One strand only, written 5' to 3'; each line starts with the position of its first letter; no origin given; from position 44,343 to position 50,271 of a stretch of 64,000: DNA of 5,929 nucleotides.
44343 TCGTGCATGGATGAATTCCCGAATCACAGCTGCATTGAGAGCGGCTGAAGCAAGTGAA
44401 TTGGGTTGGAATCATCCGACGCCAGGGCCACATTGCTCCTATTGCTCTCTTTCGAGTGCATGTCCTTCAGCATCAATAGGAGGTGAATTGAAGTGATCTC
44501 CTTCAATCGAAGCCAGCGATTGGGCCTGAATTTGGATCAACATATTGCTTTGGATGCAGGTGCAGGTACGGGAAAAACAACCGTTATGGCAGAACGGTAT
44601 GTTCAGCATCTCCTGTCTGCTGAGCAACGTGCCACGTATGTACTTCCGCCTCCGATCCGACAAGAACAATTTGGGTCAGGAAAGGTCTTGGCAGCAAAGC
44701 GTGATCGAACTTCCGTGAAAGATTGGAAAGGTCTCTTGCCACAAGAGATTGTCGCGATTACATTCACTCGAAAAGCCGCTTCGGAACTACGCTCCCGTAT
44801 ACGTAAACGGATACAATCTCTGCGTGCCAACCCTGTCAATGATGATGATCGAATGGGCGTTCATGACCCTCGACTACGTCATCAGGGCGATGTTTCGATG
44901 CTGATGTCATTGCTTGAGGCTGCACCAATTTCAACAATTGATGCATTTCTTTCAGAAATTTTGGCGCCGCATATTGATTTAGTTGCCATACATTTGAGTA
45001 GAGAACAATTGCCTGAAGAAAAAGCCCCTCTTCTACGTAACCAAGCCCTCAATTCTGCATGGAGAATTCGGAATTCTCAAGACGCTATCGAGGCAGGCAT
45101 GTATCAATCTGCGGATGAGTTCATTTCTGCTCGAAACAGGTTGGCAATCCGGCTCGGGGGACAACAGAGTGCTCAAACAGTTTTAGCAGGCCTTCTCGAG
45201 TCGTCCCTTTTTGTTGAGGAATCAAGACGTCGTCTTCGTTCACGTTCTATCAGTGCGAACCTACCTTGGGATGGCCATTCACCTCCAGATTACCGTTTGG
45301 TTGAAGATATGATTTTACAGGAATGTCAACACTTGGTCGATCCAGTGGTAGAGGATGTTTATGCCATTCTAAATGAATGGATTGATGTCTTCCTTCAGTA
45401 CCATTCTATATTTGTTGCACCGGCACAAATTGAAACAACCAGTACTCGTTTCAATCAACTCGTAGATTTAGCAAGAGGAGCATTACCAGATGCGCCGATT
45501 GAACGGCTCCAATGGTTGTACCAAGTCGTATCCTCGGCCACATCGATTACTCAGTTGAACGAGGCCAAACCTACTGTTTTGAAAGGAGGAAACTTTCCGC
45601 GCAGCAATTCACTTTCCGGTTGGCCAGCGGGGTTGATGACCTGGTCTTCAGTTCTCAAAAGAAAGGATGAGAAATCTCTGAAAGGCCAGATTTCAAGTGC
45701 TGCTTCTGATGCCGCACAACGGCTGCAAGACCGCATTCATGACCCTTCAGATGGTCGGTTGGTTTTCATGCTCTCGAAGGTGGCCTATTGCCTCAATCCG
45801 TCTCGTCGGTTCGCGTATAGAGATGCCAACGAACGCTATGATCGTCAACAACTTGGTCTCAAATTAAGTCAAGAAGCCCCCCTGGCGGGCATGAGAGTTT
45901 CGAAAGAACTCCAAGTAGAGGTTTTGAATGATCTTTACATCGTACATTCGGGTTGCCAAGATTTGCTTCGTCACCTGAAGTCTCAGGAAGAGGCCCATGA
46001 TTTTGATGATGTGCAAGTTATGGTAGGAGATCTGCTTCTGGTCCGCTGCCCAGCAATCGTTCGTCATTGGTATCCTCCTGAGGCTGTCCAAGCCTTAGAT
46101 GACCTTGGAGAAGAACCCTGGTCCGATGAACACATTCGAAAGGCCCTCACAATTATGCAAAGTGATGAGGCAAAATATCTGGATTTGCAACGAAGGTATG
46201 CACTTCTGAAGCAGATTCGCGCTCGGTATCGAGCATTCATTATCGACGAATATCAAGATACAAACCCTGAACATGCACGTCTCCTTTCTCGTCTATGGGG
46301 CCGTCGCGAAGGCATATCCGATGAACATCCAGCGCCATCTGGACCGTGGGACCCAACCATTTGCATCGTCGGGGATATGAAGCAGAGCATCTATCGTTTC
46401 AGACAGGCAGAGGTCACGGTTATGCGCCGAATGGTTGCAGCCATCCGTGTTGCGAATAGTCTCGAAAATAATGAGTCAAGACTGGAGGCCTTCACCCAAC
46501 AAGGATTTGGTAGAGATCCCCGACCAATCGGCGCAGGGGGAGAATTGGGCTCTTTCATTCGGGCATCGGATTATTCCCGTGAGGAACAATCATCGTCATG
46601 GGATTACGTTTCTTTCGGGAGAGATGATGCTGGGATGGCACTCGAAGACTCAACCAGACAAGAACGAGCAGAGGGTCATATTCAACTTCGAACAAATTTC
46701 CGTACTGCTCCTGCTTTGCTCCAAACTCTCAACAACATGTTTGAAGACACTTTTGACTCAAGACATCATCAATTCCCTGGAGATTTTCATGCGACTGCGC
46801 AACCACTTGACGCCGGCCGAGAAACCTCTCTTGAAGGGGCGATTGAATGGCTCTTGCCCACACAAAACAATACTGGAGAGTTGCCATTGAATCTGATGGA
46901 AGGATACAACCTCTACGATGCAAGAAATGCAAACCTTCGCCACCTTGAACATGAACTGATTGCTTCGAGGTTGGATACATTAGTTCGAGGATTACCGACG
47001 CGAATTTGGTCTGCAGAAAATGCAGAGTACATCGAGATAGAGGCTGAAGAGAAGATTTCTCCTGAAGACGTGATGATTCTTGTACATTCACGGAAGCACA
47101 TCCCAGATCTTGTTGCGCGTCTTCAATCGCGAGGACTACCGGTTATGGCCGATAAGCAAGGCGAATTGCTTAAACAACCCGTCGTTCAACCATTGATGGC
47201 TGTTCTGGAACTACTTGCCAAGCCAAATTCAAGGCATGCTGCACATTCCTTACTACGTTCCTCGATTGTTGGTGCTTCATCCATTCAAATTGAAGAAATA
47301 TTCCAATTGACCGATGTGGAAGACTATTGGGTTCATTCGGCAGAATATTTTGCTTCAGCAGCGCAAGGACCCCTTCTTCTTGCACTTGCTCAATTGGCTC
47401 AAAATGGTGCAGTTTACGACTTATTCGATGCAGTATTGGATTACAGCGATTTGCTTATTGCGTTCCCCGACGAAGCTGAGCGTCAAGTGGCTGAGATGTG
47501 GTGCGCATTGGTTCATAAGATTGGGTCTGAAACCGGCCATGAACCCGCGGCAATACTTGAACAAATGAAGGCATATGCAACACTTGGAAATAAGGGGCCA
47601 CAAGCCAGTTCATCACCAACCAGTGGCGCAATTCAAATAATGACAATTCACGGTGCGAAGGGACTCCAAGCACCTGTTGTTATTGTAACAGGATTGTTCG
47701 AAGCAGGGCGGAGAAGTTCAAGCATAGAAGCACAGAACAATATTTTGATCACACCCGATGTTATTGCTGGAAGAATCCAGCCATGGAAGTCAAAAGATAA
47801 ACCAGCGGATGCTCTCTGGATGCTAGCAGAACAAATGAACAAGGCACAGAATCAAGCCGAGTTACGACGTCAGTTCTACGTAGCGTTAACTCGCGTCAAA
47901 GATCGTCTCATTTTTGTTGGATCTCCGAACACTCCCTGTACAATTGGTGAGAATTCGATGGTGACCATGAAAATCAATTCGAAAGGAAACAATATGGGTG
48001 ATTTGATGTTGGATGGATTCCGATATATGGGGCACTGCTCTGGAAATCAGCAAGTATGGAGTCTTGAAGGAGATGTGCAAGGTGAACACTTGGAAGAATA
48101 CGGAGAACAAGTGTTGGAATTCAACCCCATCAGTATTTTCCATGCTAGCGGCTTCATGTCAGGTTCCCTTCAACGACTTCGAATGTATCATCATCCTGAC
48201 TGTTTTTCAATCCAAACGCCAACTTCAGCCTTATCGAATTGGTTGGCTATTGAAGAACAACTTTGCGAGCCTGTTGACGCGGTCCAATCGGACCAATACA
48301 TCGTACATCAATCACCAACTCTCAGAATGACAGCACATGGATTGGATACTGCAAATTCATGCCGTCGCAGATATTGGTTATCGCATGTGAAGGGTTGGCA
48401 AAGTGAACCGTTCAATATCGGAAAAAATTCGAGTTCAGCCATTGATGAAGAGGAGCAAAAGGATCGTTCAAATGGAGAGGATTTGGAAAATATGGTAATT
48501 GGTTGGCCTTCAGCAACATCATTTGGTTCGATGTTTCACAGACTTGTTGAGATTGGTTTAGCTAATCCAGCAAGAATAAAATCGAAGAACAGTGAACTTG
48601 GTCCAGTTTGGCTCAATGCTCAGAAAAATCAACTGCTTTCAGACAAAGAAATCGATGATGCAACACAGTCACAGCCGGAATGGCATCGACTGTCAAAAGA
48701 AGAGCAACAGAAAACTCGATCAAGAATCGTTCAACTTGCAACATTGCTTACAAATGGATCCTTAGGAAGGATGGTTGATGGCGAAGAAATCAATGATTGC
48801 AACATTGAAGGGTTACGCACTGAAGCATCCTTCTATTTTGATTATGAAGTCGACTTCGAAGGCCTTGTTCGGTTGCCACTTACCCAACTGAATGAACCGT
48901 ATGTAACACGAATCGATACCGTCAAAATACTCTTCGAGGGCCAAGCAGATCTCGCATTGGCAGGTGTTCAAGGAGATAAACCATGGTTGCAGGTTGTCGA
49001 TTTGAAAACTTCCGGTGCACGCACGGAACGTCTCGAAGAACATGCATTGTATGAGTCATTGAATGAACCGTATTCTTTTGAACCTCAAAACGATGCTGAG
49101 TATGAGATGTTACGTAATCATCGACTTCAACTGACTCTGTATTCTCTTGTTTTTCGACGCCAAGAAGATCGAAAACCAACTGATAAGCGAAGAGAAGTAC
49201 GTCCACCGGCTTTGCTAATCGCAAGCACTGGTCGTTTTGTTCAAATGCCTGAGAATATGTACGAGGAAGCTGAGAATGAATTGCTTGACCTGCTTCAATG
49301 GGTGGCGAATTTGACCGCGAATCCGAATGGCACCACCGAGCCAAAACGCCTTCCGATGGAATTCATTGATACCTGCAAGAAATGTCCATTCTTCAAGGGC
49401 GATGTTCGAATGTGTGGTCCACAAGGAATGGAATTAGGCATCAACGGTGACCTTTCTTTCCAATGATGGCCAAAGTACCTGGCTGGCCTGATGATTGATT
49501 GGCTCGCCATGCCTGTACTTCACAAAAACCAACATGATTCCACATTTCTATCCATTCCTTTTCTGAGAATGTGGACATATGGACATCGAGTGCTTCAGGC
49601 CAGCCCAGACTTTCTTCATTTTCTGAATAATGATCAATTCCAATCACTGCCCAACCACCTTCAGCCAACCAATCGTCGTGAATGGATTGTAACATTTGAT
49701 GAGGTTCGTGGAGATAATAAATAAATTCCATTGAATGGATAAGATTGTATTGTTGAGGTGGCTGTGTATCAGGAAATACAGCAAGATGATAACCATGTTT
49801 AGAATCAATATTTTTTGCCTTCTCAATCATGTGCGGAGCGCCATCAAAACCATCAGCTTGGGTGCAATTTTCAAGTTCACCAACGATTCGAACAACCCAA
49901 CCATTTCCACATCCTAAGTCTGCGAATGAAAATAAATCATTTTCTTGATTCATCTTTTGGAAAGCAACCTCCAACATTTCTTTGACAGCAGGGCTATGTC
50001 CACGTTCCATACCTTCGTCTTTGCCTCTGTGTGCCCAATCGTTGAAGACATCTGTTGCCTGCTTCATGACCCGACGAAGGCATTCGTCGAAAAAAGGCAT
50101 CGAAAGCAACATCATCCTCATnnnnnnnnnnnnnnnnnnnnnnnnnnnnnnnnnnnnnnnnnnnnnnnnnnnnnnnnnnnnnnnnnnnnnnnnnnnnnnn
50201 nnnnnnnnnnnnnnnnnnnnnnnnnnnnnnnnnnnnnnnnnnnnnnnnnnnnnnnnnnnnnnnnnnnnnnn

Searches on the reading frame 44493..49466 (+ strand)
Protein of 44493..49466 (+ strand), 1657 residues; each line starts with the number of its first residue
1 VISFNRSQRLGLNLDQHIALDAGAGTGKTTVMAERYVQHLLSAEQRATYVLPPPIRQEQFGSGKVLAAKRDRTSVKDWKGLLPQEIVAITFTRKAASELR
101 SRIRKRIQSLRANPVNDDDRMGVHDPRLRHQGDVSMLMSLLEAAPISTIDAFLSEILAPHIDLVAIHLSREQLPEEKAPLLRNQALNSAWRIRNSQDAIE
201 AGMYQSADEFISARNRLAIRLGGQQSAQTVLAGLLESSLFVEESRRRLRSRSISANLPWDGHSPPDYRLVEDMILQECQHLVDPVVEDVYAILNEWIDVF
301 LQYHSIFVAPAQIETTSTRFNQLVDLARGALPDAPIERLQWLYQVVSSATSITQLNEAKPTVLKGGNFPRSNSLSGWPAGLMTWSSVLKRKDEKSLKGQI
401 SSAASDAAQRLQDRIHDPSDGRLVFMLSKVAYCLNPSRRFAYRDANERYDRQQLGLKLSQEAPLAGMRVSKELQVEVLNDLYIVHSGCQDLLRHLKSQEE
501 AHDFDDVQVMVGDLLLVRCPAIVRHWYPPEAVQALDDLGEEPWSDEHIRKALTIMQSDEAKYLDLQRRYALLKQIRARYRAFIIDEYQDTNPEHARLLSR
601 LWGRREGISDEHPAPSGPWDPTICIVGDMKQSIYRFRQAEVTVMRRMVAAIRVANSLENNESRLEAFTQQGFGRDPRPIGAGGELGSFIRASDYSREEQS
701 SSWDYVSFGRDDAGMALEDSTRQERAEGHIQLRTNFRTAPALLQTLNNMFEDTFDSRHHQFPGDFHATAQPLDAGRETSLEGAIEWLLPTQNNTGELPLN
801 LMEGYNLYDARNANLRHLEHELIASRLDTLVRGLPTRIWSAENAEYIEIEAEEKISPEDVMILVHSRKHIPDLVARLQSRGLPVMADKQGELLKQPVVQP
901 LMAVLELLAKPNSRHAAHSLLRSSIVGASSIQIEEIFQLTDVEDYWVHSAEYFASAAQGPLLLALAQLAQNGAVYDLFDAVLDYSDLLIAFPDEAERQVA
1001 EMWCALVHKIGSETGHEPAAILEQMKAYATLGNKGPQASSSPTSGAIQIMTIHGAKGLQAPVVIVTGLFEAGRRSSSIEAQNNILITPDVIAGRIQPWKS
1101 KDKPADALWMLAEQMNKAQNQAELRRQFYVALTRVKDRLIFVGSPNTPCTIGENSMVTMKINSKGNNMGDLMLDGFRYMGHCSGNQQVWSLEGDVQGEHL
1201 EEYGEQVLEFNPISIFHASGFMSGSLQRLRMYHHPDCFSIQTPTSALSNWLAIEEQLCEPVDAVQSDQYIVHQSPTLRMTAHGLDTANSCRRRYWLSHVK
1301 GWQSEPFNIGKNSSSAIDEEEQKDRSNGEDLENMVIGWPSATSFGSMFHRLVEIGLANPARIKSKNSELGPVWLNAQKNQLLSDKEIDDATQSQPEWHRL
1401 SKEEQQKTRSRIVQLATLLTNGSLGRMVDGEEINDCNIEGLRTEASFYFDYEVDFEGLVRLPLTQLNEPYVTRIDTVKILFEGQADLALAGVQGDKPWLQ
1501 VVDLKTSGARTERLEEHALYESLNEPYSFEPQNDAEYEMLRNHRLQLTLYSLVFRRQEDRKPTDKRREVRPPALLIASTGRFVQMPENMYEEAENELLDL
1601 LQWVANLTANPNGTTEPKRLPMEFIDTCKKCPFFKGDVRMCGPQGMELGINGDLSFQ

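Call 38: search_protein_families(library=pfam, proteins=[window:44493-49466:+], max_evalue=0.001)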
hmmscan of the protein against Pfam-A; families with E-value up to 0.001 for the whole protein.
window:44493-49466:+ (1657 aa): 5 families
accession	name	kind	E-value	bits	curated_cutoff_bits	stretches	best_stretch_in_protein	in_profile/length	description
PF00580.27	UvrD-helicase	-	3.3e-34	119.2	23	3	565-646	199-265/271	UvrD/REP helicase N-terminal domain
PF13361.12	UvrD_C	-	1.4e-20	74.5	25.6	2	998-1141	240-345/350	UvrD-like helicase C-terminal domain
PF13245.12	AAA_19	-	9.5e-12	45.7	25.1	0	17-112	13-70/134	AAA domain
PF12705.13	PDDEXK_1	-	1.6e-07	32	22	1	1282-1633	5-242/247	PD-(D/E)XK nuclease superfamily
PF13538.12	UvrD_C_2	-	2e-06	28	27.4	0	1049-1068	4-23/52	UvrD-like helicase C-terminal domain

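Call 55: search_protein_families(library=padloc, proteins=[window:44493-49466:+], max_evalue=0.01)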
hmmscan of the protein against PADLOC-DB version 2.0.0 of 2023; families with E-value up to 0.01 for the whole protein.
window:44493-49466:+ (1657 aa): 37 families (the best 25 are shown)
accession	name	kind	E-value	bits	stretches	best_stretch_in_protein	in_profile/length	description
PDLC00114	GajB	-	2.3e-22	77.3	2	848-1070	342-571/635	UrvD helicase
PDLC00122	GajB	-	1.4e-20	71.7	1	573-648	157-218/502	UrvD helicase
PDLC00117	GajB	-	5.7e-19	66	1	566-651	206-277/604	UrvD helicase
PDLC00103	GajB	-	3e-18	64.1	1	845-1068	333-542/612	UrvD helicase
PDLC00123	GajB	-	5e-17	59.7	2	566-648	164-231/540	UrvD helicase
PDLC00132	GajB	-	8.2e-17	59.1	1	849-1070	343-564/625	UrvD helicase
PDLC03802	RTasHel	-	1.7e-16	58.3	2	567-641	181-240/675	DRT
PDLC00129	GajB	-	8.8e-14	49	1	568-653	216-286/594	UrvD helicase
PDLC00136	GajB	-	2.3e-11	41.3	1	565-660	187-274/570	UrvD helicase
PDLC00119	GajB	-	5.7e-11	40.1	1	565-644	205-269/565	UrvD helicase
PDLC00107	GajB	-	1.7e-10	38.2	1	1040-1146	473-559/587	UrvD helicase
PDLC00135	GajB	-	3.9e-10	37.2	1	15-105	20-72/603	UrvD helicase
PDLC00112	GajB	-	4.1e-10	36.9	1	564-647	197-265/581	UrvD helicase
PDLC00134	GajB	-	3e-09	34.4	1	81-109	59-87/431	UrvD helicase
PDLC00104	GajB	-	1.3e-08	32.1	0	1043-1151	500-571/574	UrvD helicase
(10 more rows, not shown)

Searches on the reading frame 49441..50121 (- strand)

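Call 37: search_protein_families(library=pfam, proteins=[window:49441-50121:-], max_evalue=0.001)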
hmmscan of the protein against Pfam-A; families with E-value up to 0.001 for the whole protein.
window:49441-50121:- (226 aa): 7 families
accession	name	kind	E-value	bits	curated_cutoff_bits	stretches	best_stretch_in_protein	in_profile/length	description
PF13489.12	Methyltransf_23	-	2.2e-14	53.9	27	1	68-199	28-159/164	Methyltransferase domain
PF08242.18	Methyltransf_12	-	1.3e-08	35.8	30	1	68-157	2-97/98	Methyltransferase domain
PF13649.12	Methyltransf_25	-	5.5e-06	27.4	27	1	68-155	3-96/97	Methyltransferase domain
PF08241.18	Methyltransf_11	-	6.7e-06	27.1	21.2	1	68-160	2-95/95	Methyltransferase domain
PF13847.12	Methyltransf_31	-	1.5e-05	25.1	27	1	66-149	7-99/145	Methyltransferase domain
PF07757.19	AdoMet_MTase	-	0.00011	22.8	27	1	35-81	34-80/115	Predicted AdoMet-dependent methyltransferase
PF13679.12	Methyltransf_32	-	0.00054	20.4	27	1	48-116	11-84/143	Methyltransferase domain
